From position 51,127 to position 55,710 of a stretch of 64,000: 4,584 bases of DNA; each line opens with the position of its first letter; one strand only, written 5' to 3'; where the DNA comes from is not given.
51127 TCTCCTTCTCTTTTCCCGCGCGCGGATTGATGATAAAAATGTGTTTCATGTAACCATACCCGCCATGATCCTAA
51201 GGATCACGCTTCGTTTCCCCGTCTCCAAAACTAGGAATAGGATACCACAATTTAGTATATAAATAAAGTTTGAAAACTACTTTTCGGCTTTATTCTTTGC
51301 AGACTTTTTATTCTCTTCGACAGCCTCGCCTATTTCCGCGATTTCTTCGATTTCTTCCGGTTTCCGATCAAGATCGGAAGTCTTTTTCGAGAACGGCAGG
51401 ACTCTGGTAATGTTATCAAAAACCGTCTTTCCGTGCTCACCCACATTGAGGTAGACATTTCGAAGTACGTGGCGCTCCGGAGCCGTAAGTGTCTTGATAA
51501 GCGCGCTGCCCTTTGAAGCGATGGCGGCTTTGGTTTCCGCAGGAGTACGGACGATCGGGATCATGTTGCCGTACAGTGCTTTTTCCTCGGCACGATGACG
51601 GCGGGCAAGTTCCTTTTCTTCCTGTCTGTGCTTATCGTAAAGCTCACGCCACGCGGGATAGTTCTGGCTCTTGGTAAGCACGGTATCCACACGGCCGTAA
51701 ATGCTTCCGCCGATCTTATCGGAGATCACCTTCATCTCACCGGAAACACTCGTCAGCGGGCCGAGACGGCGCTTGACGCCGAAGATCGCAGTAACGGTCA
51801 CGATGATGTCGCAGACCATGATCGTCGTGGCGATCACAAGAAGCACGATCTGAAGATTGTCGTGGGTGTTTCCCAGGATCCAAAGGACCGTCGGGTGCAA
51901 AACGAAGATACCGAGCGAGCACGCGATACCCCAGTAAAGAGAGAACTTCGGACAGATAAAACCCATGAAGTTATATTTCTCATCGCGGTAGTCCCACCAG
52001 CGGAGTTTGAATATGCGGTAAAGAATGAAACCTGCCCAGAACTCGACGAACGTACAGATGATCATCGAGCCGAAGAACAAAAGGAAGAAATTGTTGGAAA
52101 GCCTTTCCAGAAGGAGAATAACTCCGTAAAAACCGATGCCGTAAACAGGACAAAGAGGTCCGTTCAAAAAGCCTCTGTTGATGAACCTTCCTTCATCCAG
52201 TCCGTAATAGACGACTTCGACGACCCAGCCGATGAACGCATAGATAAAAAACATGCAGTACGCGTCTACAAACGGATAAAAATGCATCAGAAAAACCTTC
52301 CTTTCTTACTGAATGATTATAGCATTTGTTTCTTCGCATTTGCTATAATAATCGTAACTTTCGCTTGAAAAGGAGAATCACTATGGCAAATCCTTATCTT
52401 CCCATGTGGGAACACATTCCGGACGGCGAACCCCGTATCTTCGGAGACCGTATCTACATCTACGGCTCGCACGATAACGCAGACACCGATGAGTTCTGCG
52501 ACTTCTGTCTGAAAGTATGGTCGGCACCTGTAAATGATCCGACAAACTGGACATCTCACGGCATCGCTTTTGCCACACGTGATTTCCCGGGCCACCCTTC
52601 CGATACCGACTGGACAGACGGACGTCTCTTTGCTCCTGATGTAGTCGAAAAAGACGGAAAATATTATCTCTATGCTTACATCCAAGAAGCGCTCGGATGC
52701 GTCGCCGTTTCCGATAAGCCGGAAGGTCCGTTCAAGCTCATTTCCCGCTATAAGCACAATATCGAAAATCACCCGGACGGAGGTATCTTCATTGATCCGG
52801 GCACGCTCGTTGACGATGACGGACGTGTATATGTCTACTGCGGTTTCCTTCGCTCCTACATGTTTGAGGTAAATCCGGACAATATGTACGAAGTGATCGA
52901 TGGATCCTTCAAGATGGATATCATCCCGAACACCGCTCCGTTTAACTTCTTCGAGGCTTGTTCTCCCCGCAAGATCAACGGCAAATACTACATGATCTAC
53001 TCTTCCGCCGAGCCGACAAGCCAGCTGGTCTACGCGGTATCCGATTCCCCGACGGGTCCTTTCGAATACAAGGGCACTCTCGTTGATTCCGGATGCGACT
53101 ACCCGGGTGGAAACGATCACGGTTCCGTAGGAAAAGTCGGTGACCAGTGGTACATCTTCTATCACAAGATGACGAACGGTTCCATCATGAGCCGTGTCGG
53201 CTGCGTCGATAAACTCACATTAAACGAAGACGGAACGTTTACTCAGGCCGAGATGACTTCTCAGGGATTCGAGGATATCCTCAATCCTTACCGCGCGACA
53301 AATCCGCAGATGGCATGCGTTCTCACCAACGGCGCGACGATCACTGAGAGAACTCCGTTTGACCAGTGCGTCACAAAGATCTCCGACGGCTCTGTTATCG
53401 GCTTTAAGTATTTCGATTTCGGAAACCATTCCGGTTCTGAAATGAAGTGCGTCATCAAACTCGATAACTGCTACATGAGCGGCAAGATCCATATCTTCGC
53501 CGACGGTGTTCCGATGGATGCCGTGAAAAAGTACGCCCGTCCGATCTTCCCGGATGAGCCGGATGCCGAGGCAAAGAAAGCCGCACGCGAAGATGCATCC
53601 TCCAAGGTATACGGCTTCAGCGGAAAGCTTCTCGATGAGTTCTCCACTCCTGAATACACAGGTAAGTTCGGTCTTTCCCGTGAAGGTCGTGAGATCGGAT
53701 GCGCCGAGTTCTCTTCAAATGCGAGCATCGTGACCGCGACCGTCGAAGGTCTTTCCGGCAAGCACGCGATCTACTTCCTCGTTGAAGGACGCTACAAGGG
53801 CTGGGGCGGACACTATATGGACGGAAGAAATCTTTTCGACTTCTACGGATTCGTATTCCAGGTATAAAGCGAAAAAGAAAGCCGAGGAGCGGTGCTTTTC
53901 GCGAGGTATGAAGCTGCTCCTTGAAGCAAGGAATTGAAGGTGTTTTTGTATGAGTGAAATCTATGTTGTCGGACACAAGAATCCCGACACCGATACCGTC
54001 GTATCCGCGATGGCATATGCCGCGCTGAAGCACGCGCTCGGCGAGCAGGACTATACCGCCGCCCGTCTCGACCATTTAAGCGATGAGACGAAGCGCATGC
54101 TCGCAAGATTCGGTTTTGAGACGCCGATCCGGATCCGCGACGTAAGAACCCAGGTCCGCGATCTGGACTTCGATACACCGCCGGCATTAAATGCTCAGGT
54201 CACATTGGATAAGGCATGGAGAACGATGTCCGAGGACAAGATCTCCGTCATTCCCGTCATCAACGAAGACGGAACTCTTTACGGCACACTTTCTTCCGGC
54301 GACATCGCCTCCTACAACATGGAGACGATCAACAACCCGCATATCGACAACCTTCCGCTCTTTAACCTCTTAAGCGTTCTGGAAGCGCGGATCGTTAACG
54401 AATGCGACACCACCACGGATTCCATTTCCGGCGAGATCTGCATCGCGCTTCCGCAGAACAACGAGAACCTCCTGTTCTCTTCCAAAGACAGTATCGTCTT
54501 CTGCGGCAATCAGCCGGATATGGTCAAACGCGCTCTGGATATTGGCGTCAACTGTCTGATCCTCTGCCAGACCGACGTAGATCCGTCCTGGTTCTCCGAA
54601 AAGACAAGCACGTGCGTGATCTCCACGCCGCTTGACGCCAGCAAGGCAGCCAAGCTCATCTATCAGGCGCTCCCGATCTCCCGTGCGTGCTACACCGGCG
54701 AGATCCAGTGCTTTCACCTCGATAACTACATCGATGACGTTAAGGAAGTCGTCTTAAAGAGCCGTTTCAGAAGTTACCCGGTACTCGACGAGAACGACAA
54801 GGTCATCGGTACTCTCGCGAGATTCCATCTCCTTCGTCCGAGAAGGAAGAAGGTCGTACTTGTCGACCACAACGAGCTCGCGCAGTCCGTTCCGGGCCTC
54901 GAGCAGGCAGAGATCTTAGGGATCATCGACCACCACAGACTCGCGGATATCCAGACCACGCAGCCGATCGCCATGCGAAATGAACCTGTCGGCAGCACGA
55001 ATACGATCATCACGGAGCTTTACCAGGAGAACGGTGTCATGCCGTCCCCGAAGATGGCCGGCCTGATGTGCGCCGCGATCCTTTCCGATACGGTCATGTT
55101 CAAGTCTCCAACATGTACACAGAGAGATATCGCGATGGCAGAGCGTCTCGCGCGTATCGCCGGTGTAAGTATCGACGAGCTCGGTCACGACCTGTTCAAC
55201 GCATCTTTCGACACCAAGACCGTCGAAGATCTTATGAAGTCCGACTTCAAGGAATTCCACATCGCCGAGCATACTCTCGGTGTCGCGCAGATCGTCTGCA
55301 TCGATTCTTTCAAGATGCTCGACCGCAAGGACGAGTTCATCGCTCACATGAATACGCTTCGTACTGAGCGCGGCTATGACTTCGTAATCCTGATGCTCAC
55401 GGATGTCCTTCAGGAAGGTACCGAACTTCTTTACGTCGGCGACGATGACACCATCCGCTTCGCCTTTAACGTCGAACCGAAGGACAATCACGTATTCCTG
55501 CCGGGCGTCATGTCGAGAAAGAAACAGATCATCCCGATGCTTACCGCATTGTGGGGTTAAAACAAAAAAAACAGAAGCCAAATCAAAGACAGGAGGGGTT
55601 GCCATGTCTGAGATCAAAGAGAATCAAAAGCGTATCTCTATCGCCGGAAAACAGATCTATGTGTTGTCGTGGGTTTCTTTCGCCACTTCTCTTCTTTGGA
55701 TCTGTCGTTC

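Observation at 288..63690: The 10-mer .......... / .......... is strongly over-represented and concentrated at gene junctions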

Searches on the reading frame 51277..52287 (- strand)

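Call 13: search_protein_families(library=pfam, proteins=[window:51277-52287:-])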
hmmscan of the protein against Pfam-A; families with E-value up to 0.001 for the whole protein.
window:51277-52287:- (336 aa): 1 family
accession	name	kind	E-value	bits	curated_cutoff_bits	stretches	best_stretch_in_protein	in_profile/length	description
PF06541.16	ABC_trans_CmpB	-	2.3e-45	154.9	25.9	1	12-165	2-151/151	Putative ABC-transporter type IV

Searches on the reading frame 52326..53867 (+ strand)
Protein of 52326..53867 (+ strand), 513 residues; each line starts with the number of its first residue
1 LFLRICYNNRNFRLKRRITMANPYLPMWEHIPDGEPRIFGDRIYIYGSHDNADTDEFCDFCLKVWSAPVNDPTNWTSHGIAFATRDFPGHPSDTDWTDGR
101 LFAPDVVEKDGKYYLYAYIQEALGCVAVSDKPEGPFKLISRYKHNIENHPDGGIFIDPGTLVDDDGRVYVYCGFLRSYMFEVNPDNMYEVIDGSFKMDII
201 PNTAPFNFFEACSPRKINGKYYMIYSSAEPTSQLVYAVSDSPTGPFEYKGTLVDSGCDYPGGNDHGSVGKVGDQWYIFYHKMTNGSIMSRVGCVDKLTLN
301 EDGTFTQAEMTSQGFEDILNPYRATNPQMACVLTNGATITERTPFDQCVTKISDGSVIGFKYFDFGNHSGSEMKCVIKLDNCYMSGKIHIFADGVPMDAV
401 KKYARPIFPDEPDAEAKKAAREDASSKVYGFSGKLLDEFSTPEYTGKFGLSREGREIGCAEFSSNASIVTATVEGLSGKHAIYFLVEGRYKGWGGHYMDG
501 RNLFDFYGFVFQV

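Call 8: search_protein_families(library=pfam, proteins=[window:52326-53867:+])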
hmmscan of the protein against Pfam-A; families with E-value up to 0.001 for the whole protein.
window:52326-53867:+ (513 aa): 1 family
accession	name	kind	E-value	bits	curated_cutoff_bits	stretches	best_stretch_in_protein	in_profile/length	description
PF04616.20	Glyco_hydro_43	-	5.3e-25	88.8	32.2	1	62-305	35-288/288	Glycosyl hydrolases family 43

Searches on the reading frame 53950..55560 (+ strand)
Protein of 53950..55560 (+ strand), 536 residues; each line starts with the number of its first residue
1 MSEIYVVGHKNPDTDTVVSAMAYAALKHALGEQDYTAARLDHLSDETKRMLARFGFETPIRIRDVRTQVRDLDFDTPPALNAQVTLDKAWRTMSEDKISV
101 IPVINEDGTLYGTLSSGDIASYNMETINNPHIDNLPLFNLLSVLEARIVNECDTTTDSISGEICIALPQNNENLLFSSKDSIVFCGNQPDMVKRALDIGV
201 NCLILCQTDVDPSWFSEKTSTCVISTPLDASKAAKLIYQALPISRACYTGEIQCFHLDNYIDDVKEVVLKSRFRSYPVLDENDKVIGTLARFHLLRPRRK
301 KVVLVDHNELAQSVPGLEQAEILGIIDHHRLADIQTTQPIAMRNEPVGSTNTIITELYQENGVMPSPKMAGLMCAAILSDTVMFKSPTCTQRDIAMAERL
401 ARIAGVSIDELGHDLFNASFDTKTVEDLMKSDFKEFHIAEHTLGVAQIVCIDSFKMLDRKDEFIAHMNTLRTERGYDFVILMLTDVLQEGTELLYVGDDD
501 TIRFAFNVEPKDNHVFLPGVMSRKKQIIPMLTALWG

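Call 8: search_protein_families(library=pfam, proteins=[window:53950-55560:+])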
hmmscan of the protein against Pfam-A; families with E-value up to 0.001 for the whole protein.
window:53950-55560:+ (536 aa): 4 families
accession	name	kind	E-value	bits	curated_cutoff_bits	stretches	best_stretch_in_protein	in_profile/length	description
PF02833.19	DHHA2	-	1.9e-31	109.5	27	1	418-533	6-125/126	DHHA2 domain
PF01368.27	DHH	-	9.6e-23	81.3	28.1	1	4-377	2-125/125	DHH family, N-terminal domain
PF00571.33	CBS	-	1.9e-13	50.9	24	1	70-122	2-54/57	CBS domain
PF07085.17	DRTGG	-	3.3e-06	27.3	25.2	1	139-239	1-104/105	DRTGG domain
